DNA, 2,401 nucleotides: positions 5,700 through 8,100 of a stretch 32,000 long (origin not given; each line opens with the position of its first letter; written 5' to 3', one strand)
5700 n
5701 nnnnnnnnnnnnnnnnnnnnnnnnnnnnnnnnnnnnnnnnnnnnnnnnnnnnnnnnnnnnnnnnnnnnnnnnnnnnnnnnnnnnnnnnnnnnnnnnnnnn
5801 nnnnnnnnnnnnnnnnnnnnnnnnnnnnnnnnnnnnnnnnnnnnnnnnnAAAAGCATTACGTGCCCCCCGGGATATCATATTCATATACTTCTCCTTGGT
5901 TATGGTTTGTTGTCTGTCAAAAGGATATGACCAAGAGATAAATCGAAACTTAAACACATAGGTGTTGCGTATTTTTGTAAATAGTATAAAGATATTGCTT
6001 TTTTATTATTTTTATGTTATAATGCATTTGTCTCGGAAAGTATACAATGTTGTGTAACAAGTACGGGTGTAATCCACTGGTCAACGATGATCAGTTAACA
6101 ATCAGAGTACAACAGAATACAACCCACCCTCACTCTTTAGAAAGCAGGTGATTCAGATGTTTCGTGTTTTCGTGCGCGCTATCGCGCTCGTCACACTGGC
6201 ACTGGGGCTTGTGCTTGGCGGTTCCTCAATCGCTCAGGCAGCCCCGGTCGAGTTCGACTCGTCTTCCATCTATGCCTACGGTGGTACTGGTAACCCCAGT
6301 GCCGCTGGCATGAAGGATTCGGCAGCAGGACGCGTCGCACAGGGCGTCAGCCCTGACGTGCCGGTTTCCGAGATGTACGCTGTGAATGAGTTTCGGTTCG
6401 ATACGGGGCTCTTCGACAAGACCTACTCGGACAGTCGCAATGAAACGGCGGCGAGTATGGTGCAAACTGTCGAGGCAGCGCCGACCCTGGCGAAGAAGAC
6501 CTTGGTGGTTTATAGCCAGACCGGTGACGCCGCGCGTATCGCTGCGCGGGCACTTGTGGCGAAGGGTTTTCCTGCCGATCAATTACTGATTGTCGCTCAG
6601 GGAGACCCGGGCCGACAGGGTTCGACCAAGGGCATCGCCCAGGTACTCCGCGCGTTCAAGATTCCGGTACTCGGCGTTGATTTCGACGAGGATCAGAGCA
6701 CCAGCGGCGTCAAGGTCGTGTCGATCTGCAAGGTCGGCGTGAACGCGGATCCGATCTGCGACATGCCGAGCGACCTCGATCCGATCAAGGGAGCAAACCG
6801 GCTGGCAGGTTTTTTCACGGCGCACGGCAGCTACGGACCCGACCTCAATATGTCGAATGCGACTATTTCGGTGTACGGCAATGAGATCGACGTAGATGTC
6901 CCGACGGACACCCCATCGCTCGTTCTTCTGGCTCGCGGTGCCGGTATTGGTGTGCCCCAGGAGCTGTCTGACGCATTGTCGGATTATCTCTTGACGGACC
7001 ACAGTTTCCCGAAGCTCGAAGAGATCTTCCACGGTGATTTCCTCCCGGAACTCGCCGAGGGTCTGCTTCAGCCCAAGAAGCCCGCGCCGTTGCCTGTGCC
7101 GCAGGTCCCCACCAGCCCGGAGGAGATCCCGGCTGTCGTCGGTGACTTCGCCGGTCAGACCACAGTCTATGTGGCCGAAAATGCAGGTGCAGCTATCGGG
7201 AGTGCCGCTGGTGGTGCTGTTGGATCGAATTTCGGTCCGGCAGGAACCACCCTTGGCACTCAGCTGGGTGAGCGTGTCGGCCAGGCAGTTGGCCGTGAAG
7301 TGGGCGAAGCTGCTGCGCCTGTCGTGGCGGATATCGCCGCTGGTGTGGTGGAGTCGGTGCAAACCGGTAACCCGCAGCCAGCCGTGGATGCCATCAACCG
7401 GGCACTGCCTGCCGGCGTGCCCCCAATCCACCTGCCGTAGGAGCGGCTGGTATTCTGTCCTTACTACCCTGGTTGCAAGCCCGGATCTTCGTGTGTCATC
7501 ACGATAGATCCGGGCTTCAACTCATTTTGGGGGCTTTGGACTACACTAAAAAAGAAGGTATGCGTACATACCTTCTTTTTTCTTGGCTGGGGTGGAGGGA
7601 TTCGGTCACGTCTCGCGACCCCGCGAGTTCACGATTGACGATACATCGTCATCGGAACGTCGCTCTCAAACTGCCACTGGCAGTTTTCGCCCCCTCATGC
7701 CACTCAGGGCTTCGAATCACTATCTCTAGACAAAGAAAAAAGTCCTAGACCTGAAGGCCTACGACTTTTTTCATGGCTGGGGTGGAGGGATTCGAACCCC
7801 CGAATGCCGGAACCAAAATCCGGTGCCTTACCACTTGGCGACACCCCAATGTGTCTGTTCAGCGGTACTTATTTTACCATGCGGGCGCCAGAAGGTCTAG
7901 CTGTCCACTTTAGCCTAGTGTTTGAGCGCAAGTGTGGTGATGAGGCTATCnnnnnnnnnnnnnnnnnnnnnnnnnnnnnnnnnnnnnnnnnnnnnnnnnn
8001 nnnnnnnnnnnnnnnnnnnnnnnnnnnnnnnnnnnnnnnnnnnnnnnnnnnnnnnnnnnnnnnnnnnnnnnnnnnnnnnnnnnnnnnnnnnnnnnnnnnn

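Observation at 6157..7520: GC-rich secreted PE-PPE-domain hydrolase in a ~50% GC reduced genome: likely capture from a mycolate actinobacterial host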

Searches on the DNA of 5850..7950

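Call 100: search_rna_families(source=window, start=5850, end=7950, threshold=evalue, max_evalue=1)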
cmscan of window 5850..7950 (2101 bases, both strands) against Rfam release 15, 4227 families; matches with E-value up to 1: 1.
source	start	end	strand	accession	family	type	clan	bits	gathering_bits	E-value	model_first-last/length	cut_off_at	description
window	7777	7848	-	RF00005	tRNA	Gene; tRNA;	CL00001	63.5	29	6.2e-13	1-71/71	no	tRNA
